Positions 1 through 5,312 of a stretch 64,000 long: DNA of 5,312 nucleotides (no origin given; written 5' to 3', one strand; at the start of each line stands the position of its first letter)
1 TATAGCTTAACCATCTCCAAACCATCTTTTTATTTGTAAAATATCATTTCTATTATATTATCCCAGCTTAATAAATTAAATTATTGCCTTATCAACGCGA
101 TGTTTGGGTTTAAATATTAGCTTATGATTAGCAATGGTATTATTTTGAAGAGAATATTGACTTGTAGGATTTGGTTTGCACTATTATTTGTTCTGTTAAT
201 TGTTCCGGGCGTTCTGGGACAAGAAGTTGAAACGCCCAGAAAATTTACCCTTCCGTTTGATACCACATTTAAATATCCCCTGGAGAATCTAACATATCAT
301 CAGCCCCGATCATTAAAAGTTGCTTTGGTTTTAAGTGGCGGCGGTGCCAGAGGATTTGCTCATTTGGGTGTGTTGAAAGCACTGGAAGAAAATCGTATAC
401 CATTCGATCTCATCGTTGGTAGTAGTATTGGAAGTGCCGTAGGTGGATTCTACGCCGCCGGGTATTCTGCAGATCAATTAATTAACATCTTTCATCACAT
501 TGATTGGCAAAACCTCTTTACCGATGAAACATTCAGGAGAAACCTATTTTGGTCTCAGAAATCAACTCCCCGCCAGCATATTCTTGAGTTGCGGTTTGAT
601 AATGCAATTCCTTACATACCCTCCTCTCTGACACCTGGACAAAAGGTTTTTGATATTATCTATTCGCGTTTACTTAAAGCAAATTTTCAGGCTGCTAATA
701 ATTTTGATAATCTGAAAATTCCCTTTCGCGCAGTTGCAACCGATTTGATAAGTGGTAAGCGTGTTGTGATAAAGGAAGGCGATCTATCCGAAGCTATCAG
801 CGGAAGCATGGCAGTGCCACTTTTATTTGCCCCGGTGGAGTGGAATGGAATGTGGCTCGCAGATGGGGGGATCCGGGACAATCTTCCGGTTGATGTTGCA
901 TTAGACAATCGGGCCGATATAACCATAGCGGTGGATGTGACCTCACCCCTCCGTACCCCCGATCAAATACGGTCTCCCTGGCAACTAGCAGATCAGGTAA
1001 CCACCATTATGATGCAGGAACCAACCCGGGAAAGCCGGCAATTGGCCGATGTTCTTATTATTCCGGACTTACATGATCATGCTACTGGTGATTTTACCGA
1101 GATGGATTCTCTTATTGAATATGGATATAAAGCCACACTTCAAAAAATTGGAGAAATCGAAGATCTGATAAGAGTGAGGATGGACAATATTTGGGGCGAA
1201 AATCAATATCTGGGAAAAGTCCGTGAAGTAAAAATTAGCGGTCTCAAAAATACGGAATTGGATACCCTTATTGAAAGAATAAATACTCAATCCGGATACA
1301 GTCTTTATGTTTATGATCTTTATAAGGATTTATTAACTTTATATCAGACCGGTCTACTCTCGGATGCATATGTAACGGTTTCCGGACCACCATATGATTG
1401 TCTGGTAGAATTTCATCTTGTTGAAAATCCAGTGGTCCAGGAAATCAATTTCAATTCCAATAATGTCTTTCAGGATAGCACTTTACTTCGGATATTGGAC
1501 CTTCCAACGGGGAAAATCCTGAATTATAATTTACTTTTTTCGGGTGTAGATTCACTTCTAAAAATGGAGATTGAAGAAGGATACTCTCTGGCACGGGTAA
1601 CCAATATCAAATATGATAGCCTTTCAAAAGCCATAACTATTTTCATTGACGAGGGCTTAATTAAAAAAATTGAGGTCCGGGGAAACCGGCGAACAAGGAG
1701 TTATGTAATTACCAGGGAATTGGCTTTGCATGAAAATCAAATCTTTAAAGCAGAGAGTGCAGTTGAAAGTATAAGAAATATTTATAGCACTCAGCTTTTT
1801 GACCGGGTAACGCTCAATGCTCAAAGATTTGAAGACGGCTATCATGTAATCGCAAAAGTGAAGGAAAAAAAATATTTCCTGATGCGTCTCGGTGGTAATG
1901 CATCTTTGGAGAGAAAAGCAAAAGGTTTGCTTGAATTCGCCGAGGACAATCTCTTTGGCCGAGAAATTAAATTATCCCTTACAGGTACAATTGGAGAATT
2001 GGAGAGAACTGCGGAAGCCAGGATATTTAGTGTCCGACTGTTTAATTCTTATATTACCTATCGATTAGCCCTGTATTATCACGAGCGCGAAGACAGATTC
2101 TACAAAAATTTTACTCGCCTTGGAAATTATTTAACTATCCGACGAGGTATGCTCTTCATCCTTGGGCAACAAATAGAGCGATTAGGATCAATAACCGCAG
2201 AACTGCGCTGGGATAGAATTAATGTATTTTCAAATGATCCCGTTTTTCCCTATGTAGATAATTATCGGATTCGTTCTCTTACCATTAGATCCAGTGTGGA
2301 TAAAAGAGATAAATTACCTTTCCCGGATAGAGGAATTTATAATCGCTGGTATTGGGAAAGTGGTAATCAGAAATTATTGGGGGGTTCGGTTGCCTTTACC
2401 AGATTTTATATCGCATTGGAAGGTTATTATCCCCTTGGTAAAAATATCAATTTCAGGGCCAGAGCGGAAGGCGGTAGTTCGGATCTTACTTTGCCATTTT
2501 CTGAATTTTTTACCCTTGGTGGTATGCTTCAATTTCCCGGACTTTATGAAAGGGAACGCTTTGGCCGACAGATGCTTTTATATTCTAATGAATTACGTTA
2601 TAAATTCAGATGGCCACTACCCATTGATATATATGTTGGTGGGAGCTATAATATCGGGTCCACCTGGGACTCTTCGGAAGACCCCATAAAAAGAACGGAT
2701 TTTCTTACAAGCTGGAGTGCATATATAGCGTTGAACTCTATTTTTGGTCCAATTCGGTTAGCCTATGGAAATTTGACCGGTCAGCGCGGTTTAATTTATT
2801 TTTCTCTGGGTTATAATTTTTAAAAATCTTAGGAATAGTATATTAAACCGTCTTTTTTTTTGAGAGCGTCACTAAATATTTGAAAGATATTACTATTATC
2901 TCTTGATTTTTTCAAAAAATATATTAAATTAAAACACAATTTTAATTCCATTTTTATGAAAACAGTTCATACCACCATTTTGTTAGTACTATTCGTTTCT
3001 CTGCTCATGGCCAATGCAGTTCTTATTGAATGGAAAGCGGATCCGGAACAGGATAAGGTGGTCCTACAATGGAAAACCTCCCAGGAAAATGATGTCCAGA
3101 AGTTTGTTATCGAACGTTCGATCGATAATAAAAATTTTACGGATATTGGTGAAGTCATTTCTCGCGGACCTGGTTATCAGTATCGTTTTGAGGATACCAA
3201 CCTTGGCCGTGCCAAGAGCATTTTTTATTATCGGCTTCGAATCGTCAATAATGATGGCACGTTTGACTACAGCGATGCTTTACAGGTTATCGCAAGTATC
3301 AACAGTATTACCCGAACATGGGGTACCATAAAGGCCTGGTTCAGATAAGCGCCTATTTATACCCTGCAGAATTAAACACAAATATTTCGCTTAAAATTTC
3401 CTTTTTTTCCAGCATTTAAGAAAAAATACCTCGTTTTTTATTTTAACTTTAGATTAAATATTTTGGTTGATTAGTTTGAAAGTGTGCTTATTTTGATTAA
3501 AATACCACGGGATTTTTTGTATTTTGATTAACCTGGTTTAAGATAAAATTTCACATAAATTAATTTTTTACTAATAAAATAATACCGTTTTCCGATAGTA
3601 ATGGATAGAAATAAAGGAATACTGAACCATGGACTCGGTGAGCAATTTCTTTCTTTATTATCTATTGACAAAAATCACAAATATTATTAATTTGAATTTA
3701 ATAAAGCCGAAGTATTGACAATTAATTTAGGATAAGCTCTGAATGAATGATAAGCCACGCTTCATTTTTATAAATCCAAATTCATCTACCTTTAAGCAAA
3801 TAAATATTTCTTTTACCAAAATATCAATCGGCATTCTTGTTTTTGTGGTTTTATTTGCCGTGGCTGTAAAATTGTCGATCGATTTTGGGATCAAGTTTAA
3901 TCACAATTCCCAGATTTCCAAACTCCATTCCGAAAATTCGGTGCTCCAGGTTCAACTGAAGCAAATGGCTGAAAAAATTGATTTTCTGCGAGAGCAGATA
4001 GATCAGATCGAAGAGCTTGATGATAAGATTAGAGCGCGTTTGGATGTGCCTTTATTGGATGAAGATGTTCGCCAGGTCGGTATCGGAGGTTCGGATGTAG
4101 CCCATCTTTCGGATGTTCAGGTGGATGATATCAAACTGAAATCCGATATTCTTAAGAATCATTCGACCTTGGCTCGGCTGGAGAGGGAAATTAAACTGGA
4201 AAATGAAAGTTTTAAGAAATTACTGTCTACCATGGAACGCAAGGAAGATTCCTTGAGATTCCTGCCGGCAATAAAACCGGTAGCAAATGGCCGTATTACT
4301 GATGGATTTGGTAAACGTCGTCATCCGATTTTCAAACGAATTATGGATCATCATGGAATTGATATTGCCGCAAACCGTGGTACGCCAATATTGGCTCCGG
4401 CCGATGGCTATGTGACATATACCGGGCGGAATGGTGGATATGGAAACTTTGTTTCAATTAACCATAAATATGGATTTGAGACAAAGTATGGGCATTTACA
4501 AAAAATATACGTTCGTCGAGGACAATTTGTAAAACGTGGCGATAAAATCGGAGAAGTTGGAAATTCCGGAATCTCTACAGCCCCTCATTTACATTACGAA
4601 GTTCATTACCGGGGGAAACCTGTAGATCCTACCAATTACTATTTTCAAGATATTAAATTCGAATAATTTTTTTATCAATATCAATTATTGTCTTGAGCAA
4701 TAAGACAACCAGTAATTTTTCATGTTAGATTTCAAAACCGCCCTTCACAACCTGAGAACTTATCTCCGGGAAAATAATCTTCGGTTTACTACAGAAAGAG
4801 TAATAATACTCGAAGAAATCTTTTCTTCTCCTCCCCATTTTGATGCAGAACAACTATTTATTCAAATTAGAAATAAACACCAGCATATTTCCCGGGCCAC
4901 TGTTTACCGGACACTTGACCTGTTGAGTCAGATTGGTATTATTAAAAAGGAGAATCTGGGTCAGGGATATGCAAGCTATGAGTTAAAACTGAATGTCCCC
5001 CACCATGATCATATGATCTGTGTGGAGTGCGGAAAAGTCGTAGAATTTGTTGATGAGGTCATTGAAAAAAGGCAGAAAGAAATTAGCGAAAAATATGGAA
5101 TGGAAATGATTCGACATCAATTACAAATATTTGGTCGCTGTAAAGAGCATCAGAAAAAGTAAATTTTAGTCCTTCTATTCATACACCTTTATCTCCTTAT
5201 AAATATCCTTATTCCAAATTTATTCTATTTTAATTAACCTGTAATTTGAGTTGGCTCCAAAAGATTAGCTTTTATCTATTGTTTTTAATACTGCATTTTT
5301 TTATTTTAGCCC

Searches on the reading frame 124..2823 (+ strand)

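Call 64: search_protein_families(library=pfam, proteins=[window:124-2823:+], max_evalue=0.00001)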
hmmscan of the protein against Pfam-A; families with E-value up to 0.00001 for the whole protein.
window:124-2823:+ (899 aa): 3 families
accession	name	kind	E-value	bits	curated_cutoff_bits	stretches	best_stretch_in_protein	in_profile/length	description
PF01734.28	Patatin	-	1.6e-33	117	27.7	1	68-260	1-191/191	Patatin-like phospholipase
PF01103.29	Omp85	-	6.4e-20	72.3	24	1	609-899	1-325/325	Omp85 superfamily domain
PF07244.20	POTRA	-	5.3e-14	53.1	21.3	0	436-511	1-79/79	Surface antigen variable number repeat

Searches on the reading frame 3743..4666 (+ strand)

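Call 64: search_protein_families(library=pfam, proteins=[window:3743-4666:+], max_evalue=0.00001)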
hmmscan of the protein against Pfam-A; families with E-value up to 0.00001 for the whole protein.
window:3743-4666:+ (307 aa): 1 family
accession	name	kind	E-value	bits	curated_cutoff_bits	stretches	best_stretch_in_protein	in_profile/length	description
PF01551.29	Peptidase_M23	-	3.3e-36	123.8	28.7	1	203-296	3-96/96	Peptidase family M23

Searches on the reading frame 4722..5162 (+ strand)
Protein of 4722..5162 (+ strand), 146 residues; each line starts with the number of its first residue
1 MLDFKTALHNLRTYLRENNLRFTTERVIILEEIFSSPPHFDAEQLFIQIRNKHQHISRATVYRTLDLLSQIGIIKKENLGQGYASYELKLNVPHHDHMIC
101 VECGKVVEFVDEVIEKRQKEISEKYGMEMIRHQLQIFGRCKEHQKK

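Call 64: search_protein_families(library=pfam, proteins=[window:4722-5162:+], max_evalue=0.00001)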
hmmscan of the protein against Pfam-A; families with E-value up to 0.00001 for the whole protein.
window:4722-5162:+ (146 aa): 1 family
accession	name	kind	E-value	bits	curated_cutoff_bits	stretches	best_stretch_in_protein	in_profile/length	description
PF01475.25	FUR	-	2.7e-35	121.6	23.1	1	17-136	1-120/121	Ferric uptake regulator family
